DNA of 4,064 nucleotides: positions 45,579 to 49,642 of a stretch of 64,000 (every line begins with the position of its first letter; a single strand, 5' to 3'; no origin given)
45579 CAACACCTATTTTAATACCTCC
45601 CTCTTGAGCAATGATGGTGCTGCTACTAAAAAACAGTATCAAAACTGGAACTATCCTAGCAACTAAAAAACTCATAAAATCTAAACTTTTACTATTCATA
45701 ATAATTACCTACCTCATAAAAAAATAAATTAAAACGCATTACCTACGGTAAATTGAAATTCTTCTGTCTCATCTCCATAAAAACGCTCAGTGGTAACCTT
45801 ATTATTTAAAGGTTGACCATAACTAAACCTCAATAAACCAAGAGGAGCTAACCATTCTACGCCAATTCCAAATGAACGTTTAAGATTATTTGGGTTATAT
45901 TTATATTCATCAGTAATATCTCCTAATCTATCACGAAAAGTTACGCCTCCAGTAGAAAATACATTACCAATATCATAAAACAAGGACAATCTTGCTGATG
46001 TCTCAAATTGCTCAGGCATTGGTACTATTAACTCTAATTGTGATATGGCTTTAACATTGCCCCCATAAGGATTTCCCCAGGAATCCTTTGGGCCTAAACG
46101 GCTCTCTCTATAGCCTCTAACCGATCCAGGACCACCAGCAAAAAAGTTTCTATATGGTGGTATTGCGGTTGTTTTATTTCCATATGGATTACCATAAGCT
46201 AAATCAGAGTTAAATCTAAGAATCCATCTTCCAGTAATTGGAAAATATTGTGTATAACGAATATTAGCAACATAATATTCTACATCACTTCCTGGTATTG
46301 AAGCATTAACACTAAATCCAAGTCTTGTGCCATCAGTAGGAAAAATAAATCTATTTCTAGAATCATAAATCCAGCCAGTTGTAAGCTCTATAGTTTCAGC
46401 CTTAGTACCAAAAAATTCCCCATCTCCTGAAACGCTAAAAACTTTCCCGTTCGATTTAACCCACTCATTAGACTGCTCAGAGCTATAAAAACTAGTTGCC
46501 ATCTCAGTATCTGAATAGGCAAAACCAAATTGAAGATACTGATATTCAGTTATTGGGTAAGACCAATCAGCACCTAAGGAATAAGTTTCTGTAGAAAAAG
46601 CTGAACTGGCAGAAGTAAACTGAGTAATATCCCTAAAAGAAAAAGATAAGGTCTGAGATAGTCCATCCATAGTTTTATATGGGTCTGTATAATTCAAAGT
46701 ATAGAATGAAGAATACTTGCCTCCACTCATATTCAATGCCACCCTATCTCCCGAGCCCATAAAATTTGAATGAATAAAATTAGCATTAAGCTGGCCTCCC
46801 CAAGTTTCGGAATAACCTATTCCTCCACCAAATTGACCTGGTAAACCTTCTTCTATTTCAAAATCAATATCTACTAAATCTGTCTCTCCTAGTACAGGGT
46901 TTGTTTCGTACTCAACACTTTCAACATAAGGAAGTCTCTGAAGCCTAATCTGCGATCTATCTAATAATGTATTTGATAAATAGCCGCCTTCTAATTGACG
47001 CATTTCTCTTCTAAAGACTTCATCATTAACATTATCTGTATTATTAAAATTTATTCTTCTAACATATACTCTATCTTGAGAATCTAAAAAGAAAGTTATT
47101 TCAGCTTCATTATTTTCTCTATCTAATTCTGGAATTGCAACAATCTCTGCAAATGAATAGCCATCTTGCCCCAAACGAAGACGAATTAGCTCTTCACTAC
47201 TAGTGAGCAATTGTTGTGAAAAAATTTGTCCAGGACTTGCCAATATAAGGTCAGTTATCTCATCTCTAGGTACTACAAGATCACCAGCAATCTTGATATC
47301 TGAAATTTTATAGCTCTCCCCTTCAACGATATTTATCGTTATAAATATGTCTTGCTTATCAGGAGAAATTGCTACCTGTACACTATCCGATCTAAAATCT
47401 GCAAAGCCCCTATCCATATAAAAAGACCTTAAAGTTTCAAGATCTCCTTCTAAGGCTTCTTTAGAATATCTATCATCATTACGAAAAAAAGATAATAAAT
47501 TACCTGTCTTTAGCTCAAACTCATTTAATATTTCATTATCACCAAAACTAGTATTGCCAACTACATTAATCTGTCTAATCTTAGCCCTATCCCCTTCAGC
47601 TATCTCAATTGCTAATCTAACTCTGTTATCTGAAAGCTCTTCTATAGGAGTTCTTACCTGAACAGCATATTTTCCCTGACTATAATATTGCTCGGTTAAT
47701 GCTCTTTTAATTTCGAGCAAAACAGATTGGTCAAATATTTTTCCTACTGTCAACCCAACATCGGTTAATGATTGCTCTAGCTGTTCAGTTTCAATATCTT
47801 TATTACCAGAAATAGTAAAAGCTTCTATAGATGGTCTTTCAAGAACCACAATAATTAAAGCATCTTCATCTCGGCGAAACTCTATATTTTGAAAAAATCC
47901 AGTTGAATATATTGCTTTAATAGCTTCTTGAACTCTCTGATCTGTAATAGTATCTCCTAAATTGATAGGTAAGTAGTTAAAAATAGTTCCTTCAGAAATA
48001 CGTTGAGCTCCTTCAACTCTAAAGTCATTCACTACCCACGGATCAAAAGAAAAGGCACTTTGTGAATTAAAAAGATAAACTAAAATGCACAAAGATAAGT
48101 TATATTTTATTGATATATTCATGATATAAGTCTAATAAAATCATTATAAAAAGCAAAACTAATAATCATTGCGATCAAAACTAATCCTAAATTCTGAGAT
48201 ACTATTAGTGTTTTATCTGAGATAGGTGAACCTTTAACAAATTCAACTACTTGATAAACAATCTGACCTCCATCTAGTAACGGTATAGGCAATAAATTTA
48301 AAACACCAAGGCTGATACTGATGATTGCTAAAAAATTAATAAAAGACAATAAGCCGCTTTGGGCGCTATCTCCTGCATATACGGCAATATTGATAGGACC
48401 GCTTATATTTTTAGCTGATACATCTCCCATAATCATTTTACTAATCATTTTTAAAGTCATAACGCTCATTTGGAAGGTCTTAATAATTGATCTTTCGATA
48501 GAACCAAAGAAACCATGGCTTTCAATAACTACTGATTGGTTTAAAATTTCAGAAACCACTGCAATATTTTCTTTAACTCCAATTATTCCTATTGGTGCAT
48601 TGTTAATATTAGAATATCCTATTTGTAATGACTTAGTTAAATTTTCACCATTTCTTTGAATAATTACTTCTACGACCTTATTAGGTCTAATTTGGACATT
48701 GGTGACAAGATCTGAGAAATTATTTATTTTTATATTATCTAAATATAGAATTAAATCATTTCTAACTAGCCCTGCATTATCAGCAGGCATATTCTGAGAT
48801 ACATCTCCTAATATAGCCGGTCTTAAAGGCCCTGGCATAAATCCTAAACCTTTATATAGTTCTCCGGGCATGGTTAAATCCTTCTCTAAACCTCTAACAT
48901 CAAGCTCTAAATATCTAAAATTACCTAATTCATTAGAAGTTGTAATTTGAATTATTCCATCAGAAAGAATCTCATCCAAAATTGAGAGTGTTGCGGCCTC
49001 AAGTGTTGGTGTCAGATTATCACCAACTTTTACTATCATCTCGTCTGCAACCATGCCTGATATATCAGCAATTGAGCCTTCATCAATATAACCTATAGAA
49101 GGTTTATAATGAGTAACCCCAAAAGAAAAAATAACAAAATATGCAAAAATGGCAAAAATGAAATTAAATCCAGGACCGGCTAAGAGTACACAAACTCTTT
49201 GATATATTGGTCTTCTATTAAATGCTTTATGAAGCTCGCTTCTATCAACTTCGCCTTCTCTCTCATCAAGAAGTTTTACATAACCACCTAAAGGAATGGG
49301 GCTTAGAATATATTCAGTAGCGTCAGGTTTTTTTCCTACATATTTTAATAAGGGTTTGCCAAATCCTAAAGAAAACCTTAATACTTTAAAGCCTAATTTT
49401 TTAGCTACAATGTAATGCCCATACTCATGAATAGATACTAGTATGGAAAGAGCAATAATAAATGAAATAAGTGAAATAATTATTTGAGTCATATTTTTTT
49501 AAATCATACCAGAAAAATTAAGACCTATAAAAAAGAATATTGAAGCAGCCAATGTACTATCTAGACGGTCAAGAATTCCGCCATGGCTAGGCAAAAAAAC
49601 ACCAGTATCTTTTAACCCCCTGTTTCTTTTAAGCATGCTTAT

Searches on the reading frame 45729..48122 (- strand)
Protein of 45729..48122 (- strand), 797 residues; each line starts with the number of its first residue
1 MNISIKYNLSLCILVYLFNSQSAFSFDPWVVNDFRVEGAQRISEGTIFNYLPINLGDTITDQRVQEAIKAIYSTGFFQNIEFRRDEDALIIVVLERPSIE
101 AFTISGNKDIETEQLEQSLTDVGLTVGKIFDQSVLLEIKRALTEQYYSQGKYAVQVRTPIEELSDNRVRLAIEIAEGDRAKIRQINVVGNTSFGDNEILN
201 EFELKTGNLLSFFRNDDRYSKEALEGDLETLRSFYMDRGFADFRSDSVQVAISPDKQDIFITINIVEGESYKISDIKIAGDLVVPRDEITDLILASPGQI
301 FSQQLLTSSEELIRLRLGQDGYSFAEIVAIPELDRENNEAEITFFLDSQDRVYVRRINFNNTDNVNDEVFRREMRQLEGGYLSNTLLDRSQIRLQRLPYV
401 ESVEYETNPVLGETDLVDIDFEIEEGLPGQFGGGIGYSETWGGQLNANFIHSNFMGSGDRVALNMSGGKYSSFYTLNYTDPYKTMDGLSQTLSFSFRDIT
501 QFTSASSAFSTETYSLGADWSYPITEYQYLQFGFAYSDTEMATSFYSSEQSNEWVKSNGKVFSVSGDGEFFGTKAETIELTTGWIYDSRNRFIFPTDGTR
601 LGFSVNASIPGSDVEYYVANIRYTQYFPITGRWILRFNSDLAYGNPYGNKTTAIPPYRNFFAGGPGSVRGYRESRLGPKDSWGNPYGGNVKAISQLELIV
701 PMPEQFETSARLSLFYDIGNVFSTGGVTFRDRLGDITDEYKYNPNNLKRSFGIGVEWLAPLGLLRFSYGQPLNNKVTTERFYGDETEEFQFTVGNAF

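Call 59: search_protein_families(library=ncbifam, proteins=[window:45729-48122:-], max_evalue=0.00001)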
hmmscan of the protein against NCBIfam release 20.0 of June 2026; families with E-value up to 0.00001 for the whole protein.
window:45729-48122:- (797 aa): 6 families
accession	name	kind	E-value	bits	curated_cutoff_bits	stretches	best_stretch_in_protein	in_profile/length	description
TIGR03303.1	OM_YaeT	equivalog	1e-218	728.3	297.15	1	30-797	2-741/741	outer membrane protein assembly factor BamA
NF008287.0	PRK11067.1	subfamily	1.9e-182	608.7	1181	1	12-797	7-802/802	outer membrane protein assembly factor BamA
NF047950.2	ATportTamA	equivalog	5.3e-29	101.2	625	2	521-777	313-556/569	autotransporter assembly complex protein TamA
NF052279.1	lipo_TamL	exception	7.1e-17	61.1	400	1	618-725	563-672/747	translocation and assembly module lipoprotein TamL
NF058613.1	OMPAssmBamADein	equivalog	2.7e-12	45.5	1050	0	239-604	296-680/857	outer membrane protein assembly factor BamA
TIGR00992.1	3a0901s03IAP75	subfamily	3.1e-07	29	1163.25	0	299-678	218-633/718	IAP75 family chloroplast envelope protein translocase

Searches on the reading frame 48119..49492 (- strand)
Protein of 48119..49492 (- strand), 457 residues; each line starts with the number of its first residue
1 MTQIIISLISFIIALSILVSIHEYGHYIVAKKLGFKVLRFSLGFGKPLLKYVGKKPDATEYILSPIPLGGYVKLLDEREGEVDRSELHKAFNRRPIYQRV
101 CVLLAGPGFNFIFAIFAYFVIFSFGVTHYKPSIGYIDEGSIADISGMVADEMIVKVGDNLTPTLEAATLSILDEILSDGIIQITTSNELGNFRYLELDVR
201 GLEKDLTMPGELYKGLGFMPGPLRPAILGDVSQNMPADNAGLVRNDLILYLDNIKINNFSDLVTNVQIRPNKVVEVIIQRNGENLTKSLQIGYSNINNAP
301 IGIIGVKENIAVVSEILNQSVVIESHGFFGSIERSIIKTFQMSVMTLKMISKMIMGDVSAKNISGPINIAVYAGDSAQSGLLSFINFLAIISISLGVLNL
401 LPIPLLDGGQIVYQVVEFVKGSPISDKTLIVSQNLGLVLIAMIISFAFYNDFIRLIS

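Call 59: search_protein_families(library=ncbifam, proteins=[window:48119-49492:-], max_evalue=0.00001)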
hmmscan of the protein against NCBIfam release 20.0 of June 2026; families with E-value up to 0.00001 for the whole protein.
window:48119-49492:- (457 aa): 5 families
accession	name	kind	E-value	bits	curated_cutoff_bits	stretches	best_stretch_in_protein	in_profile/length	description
TIGR00054.1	TIGR00054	equivalog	1.6e-101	340.3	147.55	1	3-456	2-420/421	RIP metalloprotease RseP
NF008046.0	PRK10779.1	equivalog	9e-99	331.6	477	1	1-455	1-450/450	sigma E protease regulator RseP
TIGR02038.1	protease_degS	equivalog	6.7e-08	32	422.95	1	224-290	278-345/351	outer membrane-stress sensor serine endopeptidase DegS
TIGR02037.1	degP_htrA_DO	subfamily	1.5e-06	27.5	416.2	1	224-295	259-331/434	Do family serine endopeptidase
NF047968.1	SerProtHtrA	equivalog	7.2e-06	25.6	470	0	227-286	292-352/357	serine protease HtrA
